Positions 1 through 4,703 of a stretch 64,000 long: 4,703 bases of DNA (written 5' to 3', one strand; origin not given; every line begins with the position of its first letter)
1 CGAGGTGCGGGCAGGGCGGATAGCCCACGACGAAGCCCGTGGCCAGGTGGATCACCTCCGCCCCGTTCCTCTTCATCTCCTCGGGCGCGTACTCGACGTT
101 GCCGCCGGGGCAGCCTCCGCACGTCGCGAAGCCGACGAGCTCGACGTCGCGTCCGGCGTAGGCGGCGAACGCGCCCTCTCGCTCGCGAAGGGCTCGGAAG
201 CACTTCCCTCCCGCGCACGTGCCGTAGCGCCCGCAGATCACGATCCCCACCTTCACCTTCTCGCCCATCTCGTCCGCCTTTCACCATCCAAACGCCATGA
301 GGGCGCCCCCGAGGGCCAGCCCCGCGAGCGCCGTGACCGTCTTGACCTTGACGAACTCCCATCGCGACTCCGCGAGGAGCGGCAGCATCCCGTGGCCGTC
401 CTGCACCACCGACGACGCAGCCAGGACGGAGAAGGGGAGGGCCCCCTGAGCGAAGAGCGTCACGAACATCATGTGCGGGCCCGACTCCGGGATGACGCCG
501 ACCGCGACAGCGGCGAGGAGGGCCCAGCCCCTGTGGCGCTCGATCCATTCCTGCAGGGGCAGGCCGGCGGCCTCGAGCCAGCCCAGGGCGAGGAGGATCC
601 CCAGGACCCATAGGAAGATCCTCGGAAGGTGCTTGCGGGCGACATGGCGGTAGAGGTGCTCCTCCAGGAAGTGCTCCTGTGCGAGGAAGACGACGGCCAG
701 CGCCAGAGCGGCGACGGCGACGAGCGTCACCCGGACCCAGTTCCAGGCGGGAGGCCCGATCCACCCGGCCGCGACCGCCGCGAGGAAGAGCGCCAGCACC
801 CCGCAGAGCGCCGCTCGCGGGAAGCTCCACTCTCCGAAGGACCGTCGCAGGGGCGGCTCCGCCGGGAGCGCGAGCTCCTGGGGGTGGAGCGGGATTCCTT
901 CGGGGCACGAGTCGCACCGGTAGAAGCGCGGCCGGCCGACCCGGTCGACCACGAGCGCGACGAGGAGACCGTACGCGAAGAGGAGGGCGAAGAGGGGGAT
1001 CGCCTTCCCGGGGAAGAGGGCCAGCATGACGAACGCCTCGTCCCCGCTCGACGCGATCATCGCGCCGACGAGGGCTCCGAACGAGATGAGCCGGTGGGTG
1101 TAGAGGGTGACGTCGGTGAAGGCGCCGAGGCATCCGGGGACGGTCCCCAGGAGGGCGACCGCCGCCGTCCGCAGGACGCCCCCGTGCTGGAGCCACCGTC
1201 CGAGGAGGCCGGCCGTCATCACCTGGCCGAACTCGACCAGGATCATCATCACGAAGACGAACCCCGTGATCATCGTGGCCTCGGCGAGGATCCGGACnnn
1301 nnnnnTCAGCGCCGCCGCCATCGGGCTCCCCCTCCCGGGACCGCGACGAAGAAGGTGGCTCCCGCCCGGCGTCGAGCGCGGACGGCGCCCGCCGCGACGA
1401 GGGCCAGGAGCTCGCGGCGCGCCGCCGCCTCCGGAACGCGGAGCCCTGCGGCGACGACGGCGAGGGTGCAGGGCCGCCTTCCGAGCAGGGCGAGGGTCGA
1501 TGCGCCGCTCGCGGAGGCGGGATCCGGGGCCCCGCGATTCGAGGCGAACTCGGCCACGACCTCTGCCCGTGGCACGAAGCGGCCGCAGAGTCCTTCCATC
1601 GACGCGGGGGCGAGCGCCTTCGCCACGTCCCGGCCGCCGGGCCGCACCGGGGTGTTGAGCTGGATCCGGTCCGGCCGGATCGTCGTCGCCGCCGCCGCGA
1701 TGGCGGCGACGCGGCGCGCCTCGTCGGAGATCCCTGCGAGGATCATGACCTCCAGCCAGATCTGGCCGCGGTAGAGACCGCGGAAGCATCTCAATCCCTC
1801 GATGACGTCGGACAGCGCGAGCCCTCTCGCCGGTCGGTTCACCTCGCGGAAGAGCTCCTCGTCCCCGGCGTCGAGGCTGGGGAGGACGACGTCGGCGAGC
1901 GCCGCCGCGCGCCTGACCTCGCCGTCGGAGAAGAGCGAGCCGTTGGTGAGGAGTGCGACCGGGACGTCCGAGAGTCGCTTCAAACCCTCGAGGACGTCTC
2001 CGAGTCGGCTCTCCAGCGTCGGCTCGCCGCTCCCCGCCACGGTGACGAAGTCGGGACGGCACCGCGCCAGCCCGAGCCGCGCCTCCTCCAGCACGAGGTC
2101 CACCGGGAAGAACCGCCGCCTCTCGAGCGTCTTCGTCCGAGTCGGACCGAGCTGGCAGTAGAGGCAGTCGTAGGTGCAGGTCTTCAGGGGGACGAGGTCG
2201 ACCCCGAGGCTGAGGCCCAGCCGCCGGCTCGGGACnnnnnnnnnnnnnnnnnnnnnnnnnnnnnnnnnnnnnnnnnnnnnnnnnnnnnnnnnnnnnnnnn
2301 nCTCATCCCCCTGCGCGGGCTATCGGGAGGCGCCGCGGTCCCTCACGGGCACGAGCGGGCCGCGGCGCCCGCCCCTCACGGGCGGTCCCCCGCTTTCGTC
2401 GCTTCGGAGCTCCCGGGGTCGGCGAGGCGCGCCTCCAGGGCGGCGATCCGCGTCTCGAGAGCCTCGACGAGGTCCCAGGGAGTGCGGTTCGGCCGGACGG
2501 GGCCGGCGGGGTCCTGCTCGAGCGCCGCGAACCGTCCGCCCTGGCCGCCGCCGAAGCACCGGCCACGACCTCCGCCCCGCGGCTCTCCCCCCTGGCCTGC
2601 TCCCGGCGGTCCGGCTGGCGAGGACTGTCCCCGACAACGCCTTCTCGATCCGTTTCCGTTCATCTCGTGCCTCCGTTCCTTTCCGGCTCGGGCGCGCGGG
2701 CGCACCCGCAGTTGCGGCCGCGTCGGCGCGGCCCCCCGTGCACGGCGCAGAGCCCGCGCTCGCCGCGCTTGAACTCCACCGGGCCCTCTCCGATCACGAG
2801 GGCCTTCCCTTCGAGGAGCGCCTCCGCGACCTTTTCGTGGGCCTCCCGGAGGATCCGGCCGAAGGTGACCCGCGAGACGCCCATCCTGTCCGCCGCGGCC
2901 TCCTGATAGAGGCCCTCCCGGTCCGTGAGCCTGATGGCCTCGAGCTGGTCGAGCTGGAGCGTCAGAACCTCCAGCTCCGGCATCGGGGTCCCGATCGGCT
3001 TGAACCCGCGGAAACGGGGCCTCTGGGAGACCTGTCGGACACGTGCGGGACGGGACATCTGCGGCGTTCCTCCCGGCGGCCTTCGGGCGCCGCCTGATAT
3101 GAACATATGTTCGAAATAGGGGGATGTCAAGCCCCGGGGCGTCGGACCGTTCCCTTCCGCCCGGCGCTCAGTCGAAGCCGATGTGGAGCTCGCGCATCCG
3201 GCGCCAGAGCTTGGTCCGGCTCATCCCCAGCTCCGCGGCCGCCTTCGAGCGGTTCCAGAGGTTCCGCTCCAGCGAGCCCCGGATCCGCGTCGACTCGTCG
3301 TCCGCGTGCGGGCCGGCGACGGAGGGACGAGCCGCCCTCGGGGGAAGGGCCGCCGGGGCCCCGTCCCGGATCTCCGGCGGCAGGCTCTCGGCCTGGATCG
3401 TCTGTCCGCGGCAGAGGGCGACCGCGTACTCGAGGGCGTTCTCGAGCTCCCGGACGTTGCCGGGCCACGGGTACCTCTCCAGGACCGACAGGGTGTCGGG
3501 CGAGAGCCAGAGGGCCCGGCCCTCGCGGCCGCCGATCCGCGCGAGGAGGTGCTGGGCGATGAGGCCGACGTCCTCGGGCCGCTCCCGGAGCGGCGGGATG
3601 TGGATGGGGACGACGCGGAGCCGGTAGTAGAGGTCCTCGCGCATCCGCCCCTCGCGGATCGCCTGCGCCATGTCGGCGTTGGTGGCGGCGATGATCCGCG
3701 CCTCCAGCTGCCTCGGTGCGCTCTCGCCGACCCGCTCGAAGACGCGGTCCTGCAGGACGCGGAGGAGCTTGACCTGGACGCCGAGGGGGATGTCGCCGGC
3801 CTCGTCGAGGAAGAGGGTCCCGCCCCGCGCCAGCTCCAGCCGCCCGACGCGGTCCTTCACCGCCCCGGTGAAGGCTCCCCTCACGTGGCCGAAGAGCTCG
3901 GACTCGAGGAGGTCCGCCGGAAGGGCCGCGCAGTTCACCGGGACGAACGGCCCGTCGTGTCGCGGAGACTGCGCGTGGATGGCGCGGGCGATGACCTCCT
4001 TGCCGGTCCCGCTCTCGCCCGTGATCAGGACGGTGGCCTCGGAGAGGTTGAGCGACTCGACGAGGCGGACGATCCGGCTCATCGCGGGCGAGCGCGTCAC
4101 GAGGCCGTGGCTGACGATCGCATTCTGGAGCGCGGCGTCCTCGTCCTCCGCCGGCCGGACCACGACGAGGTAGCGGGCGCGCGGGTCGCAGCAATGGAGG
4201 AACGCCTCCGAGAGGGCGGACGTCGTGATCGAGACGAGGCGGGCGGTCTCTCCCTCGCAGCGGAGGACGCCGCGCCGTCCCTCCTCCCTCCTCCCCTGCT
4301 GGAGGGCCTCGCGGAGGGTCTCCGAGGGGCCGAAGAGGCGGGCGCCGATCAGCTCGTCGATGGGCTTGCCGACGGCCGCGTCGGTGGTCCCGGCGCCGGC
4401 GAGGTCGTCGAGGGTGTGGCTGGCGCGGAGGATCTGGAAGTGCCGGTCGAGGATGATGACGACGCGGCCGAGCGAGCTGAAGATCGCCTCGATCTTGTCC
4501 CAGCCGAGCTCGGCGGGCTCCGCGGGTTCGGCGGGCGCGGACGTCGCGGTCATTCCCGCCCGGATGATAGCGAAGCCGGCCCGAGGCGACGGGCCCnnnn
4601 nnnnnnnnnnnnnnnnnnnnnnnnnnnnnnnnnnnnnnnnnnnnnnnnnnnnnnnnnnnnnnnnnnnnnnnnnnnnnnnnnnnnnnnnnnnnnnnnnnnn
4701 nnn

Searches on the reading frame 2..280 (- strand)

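Call 28: search_protein_families(library=pfam, proteins=[window:2-280:-], max_evalue=0.001)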
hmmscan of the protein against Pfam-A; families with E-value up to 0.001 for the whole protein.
window:2-280:- (93 aa): 1 family
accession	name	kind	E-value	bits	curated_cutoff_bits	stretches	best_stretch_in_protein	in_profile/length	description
PF08821.16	CGGC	-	1.6e-23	83.4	27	1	10-92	1-85/106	CGGC domain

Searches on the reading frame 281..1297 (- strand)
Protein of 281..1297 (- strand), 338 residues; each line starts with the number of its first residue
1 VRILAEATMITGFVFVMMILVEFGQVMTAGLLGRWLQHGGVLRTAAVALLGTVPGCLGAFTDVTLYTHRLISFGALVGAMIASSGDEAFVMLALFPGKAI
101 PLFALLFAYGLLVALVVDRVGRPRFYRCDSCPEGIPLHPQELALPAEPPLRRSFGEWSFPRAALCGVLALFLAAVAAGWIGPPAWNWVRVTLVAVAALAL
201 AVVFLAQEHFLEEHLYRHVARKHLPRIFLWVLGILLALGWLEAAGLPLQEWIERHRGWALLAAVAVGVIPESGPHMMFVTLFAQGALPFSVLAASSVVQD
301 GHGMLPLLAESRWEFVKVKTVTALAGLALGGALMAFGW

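Call 28: search_protein_families(library=pfam, proteins=[window:281-1297:-], max_evalue=0.001)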
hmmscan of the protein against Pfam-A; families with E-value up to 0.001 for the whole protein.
window:281-1297:- (338 aa): 1 family
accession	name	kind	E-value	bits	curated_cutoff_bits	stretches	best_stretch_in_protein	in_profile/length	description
PF11449.14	ArsP_2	-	1.9e-31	110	32.5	1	13-309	20-331/359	Putative, 10TM heavy-metal exporter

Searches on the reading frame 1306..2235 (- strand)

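Call 28: search_protein_families(library=pfam, proteins=[window:1306-2235:-], max_evalue=0.001)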
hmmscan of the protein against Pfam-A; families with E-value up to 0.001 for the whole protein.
window:1306-2235:- (309 aa): 1 family
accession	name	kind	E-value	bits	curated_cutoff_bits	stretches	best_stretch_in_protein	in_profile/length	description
PF04055.27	Radical_SAM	-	1.6e-15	58.1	29.5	1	16-174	3-159/166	Radical SAM superfamily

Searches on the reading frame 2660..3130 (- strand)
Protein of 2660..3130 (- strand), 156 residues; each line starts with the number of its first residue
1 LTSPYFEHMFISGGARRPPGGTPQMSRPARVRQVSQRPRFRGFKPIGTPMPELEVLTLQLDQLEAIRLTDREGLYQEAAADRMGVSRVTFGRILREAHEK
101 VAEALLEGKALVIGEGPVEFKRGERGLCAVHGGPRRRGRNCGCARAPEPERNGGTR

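Call 6: search_protein_families(library=pfam, proteins=[window:2660-3130:-], max_evalue=0.01)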
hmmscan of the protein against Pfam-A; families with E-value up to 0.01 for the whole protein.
window:2660-3130:- (156 aa): 4 families
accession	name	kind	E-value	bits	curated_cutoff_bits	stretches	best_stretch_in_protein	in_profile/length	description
PF02001.22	DUF134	-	9.3e-23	81.1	27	1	25-117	4-94/98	Protein of unknown function DUF134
PF13384.12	HTH_23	-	0.00033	20.8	24.6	1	61-96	6-40/50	Homeodomain-like domain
PF13560.12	HTH_31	-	0.0023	18.6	27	1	70-107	11-48/64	Helix-turn-helix domain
PF04967.18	HTH_10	-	0.0098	16.1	23.1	0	80-102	30-52/53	HTH DNA binding domain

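Call 7: search_protein_families(library=ncbifam, proteins=[window:2660-3130:-], max_evalue=0.01)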
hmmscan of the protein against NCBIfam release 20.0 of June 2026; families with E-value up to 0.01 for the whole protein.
window:2660-3130:- (156 aa): 2 families
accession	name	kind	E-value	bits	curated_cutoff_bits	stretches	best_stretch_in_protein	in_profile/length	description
NF003257.0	PRK04217.1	equivalog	1.1e-16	60.9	115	1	27-115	11-100/110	hypothetical protein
TIGR02937.1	sigma70-ECF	superfamily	0.0017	18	42.9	1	58-105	118-165/165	sigma-70 family RNA polymerase sigma factor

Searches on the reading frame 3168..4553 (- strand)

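Call 6: search_protein_families(library=pfam, proteins=[window:3168-4553:-], max_evalue=0.01)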
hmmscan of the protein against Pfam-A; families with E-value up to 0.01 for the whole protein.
window:3168-4553:- (461 aa): 9 families
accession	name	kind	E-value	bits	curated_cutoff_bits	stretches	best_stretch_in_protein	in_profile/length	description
PF00158.32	Sigma54_activat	-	1.3e-68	230.4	20.2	1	152-318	2-168/168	Sigma-54 interaction domain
PF25601.1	AAA_lid_14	-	1.5e-24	86.1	27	1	323-402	1-81/87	AAA+ ATPase lid domain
PF14532.12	Sigma54_activ_2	-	2e-19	70.6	25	1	153-322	2-138/138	Sigma-54 interaction domain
PF02954.25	HTH_8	-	3.9e-09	36.5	22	1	427-455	13-41/42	Bacterial regulatory protein, Fis family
PF07728.20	AAA_5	-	5.3e-07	30.2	22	1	175-295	2-125/139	AAA domain (dynein-related subfamily)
PF13191.12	AAA_16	-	2.5e-05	25.3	32.6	1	151-253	2-103/167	AAA ATPase domain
PF06068.19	TIP49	-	9.5e-05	22.2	23.8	1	152-209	27-86/347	TIP49 P-loop domain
PF13401.12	AAA_22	-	0.005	17.6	27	0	174-215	7-50/130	AAA domain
PF00004.35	AAA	-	0.0052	17.7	21.2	1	175-306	1-125/131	ATPase family associated with various cellular activities (AAA)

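Call 7: search_protein_families(library=ncbifam, proteins=[window:3168-4553:-], max_evalue=0.01)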
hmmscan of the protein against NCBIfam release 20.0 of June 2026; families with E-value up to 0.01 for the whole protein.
window:3168-4553:- (461 aa): 28 families (the best 25 are shown)
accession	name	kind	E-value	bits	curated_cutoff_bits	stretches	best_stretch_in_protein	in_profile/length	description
TIGR01817.1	nifA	equivalog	2.2e-104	350.1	528.85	1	140-391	187-438/534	nif-specific transcriptional activator NifA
NF008469.0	PRK11361.1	equivalog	1.1e-98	331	714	1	141-458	135-456/461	acetoacetate metabolism transcriptional regulator AtoC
TIGR01818.1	ntrC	equivalog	1.1e-95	321.2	558.6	1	145-400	130-386/463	nitrogen regulation protein NR(I)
TIGR02915.1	PEP_resp_reg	equivalog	3.3e-95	319.6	502.6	1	141-456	128-442/445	PEP-CTERM-box response regulator transcription factor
NF038308.1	RNA_repair_RtcR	equivalog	1.7e-94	317.6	650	1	126-451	157-511/530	RNA repair transcriptional activator RtcR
NF041552.1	TF_PrdR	equivalog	6.7e-94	315.3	795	1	151-454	269-574/577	sigma-54 dependent transcriptional regulator PrdR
NF003451.0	PRK05022.1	equivalog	1.6e-92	310.9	476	1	137-458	178-510/512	nitric oxide reductase transcriptional regulator NorR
NF050807.1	TransRegFlbDCaul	equivalog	5.7e-91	305.6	750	1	126-449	93-431/454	sigma-54-dependent transcriptional regulator FlbD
NF011958.0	PRK15429.1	equivalog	1.6e-89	301.3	830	1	151-458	381-686/692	formate hydrogenlyase transcriptional activator FlhA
NF041946.1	LuxO_transreg_Vib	equivalog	5.8e-88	295.7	800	1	142-398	126-383/463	quorum-sensing sigma-54 dependent transcriptional regulator LuxO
NF007689.0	PRK10365.1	equivalog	1.7e-82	277.5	760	1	146-450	136-436/441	sigma-54-dependent response regulator transcription factor ZraR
TIGR02329.1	propionate_PrpR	equivalog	1.8e-80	271.1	499.2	1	138-454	201-525/526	propionate catabolism operon regulatory protein PrpR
NF008176.1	PRK10923.1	equivalog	6.6e-79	265.7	620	1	148-403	137-393/469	nitrogen regulation protein NR(I)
NF011695.0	PRK15115.1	equivalog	1.5e-78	264.6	763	1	137-405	123-391/445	two-component system response regulator GlrR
NF011953.0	PRK15424.1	equivalog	1.5e-75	254.9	703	1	135-455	205-533/538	propionate catabolism operon regulatory protein PrpR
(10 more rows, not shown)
